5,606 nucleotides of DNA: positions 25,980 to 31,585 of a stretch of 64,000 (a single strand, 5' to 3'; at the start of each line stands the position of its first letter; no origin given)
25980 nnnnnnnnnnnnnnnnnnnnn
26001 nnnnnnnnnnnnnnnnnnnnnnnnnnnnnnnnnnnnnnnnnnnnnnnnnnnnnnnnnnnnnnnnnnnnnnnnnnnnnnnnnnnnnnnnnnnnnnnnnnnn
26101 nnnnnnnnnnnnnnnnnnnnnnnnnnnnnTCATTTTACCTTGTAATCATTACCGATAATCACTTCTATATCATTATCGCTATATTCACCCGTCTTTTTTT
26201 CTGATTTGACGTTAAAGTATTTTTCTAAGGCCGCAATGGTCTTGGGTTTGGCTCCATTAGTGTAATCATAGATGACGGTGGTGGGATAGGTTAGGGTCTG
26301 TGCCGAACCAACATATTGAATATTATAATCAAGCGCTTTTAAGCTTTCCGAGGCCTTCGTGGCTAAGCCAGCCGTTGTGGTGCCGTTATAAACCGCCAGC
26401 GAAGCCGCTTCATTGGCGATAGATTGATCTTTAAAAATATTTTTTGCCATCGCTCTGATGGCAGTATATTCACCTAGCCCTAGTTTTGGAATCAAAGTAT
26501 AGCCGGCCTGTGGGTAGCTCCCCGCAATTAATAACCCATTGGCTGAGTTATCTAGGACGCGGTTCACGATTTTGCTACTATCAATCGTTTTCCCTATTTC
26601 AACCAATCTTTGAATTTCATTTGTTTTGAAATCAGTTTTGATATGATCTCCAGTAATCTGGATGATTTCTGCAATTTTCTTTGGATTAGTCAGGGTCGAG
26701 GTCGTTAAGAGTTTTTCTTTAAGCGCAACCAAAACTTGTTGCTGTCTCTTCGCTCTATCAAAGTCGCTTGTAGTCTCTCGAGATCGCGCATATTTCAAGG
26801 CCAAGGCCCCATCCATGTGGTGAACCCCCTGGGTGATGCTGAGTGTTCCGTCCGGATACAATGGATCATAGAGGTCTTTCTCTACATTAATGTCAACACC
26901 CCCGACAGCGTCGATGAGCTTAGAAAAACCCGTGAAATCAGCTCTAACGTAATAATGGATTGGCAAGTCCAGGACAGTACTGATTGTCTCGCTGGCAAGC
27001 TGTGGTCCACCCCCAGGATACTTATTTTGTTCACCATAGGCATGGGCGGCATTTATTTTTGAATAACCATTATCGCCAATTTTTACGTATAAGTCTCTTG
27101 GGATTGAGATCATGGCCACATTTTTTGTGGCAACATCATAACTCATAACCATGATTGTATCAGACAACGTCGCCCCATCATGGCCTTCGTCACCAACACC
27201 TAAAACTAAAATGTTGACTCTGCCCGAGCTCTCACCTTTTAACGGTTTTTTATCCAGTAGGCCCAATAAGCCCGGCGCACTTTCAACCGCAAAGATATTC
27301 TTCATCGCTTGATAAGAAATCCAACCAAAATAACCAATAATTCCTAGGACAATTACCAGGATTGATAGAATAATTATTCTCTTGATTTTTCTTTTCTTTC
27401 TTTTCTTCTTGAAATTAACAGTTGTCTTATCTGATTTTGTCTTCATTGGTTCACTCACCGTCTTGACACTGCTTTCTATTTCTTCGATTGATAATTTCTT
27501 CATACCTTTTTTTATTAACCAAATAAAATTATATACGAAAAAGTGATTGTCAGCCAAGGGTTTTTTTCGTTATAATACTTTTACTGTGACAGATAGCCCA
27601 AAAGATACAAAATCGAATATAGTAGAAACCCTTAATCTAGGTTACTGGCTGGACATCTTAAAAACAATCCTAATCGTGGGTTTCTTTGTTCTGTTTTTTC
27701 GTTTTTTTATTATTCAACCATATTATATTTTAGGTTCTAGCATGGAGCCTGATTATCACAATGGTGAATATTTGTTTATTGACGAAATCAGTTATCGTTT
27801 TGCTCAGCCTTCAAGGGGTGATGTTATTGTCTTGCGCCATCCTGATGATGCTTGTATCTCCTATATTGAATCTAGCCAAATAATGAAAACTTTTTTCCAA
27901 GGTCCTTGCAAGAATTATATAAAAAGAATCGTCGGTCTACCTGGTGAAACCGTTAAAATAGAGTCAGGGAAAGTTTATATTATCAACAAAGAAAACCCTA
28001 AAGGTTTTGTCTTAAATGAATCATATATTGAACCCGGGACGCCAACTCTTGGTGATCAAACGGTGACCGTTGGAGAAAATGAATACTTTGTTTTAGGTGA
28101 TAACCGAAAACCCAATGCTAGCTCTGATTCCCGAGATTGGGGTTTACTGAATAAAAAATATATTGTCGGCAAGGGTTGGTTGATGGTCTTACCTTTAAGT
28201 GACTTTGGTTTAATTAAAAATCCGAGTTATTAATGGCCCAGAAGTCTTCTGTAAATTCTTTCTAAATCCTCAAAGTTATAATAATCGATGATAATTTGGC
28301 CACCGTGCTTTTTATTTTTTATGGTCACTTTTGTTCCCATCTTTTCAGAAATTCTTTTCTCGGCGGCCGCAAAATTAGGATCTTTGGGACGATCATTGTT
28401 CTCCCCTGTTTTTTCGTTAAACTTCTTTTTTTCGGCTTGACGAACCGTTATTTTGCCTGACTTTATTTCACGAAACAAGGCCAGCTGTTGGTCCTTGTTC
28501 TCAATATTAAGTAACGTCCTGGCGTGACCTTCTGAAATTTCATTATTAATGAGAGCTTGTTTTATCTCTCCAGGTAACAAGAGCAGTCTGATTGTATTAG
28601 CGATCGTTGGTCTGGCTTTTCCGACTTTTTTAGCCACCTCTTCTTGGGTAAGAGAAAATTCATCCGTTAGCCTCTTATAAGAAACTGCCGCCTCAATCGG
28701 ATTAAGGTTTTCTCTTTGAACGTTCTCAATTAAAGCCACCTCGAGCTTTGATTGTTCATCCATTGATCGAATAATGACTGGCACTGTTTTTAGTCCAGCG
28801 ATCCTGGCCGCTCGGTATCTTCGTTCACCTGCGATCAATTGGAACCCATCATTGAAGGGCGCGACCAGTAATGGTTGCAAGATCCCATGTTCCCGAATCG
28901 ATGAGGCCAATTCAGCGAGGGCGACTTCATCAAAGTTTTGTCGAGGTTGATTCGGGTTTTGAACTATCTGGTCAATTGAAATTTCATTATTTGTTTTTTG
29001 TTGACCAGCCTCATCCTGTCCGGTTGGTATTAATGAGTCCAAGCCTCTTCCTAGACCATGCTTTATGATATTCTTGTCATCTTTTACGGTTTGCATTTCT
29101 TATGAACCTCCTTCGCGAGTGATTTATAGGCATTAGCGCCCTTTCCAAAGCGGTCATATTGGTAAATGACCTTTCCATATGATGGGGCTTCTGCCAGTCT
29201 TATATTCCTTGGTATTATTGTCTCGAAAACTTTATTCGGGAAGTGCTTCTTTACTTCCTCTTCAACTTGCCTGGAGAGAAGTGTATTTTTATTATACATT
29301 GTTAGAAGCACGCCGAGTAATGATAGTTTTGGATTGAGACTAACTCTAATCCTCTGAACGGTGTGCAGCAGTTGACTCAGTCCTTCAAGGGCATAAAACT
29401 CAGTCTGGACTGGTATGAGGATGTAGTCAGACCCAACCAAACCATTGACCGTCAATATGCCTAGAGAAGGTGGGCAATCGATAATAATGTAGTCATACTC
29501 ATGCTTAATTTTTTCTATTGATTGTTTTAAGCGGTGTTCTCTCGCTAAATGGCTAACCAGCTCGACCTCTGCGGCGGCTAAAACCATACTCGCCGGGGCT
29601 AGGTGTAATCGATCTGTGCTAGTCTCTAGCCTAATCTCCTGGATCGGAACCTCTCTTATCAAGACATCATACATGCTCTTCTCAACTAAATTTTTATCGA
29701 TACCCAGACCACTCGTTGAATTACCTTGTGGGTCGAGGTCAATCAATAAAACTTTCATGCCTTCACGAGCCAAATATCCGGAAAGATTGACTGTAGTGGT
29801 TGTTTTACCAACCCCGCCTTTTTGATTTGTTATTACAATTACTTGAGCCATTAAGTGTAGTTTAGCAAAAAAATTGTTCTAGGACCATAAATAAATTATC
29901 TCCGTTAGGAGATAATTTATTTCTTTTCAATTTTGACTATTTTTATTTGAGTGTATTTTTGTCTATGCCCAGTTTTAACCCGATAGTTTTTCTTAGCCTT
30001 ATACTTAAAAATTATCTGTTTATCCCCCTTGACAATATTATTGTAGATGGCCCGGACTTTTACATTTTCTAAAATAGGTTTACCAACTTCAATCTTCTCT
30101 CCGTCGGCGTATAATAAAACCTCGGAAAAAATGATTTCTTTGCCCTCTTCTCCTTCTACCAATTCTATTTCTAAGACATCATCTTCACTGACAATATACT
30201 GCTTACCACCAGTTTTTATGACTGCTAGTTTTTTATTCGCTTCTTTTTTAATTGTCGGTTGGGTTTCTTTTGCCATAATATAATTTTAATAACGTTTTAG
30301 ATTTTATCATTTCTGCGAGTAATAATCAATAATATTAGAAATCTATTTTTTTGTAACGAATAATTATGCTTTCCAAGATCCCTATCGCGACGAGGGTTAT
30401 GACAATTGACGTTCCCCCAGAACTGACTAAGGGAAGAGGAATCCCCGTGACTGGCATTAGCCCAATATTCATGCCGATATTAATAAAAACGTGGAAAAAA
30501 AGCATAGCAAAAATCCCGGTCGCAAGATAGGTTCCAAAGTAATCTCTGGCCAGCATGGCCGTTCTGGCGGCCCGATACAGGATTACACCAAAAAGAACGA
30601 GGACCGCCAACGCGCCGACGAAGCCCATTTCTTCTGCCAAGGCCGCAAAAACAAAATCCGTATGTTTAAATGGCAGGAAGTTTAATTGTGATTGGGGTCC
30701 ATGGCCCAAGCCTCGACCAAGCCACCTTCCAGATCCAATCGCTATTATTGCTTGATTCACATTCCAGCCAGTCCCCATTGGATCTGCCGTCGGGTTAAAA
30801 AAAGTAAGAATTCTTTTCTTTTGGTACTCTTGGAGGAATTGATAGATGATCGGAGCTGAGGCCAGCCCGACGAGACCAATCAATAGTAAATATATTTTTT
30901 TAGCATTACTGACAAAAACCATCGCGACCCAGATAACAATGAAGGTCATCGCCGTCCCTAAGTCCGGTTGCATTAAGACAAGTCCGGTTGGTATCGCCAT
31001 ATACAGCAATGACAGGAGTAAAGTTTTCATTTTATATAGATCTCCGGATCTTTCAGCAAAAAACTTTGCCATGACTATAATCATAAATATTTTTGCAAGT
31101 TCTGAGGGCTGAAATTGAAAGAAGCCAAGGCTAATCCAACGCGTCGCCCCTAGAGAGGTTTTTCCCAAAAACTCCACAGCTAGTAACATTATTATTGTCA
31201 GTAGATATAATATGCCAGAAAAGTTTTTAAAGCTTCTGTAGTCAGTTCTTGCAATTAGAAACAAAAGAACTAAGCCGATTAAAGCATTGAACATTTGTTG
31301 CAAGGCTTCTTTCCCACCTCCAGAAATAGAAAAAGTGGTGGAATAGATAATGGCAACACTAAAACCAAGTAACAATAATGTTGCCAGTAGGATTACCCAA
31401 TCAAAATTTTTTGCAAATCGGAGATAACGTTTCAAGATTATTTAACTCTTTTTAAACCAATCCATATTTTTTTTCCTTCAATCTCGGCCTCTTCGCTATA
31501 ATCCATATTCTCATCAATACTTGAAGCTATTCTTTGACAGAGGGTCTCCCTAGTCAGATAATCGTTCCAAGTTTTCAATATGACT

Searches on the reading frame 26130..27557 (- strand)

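Call 68: search_protein_families(library=pfam, proteins=[window:26130-27557:-], max_evalue=0.00001)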
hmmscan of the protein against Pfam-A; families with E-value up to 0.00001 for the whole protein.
window:26130-27557:- (475 aa): 2 families
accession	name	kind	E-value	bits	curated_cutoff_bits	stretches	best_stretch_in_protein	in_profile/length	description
PF03816.19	LytR_cpsA_psr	-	4.2e-42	144.3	24.6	1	132-283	2-148/150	LytR_cpsA_psr family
PF13399.11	LytR_C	-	1.3e-13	52.1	22.2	1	386-472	3-86/86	LytR cell envelope-related transcriptional attenuator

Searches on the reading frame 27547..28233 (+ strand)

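Call 68: search_protein_families(library=pfam, proteins=[window:27547-28233:+], max_evalue=0.00001)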
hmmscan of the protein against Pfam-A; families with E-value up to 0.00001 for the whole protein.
window:27547-28233:+ (228 aa): 1 family
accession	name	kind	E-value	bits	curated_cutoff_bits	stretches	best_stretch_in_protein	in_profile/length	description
PF10502.14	Peptidase_S26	-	4.9e-40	137.7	22.9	1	35-210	2-163/168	Signal peptidase, peptidase S26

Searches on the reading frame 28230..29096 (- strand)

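Call 69: search_protein_families(library=pfam, proteins=[window:28230-29096:-], max_evalue=0.00001)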
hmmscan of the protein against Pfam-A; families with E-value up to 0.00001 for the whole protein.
window:28230-29096:- (288 aa): 3 families
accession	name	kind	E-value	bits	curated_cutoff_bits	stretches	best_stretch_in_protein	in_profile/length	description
PF17762.8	HTH_ParB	-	2.5e-35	121.1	22.6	1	129-224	1-96/102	ParB HTH domain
PF02195.25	ParB_N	-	3.3e-33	114.1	26.3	1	37-127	4-95/95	ParB N-terminal domain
PF23552.2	ParB_C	-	1.1e-12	47.6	23.8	1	238-285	1-49/50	ParB dimerisation domain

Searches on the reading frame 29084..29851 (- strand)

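Call 69: search_protein_families(library=pfam, proteins=[window:29084-29851:-], max_evalue=0.00001)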
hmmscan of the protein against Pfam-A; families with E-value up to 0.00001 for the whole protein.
window:29084-29851:- (255 aa): 7 families
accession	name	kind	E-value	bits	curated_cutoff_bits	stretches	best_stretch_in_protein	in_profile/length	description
PF13614.12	AAA_31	-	5.9e-68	228.7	27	1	3-177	2-176/177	AAA domain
PF01656.29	CbiA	-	3.3e-30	105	25.4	1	5-227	1-123/125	CobQ/CobB/MinD/ParA nucleotide binding domain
PF10609.15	ParA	-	1.8e-13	50.9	27.1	1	2-137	3-132/246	NUBPL iron-transfer P-loop NTPase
PF09140.17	MipZ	-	2.5e-13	50.4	20.7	1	4-161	2-142/262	ATPase MipZ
PF00142.24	Fer4_NifH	-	3e-11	43.8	25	1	10-49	7-46/271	4Fe-4S iron sulfur cluster binding proteins, NifH/frxC family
PF06564.18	CBP_BcsQ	-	3.4e-09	37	21.3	1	4-152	3-149/234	Cellulose biosynthesis protein BcsQ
PF02374.21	ArsA_ATPase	-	2.4e-07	30.7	24.3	1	6-128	4-134/305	Anion-transporting ATPase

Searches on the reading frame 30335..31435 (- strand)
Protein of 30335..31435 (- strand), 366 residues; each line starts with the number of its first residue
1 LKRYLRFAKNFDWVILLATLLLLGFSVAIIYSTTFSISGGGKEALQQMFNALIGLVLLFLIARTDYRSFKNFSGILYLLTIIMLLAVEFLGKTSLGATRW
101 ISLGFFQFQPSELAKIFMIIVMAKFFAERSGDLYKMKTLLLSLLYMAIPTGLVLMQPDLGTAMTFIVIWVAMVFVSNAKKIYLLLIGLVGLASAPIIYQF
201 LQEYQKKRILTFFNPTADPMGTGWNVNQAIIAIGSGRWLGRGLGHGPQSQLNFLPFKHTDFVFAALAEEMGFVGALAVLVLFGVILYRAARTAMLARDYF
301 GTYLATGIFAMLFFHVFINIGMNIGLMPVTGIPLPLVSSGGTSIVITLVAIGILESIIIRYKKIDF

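Call 69: search_protein_families(library=pfam, proteins=[window:30335-31435:-], max_evalue=0.00001)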
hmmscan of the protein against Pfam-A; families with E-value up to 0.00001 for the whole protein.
window:30335-31435:- (366 aa): 1 family
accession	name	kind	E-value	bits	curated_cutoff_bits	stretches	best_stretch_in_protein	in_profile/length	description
PF01098.24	FTSW_RODA_SPOVE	-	1.1e-96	324.4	26.4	1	17-358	5-351/356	Cell cycle protein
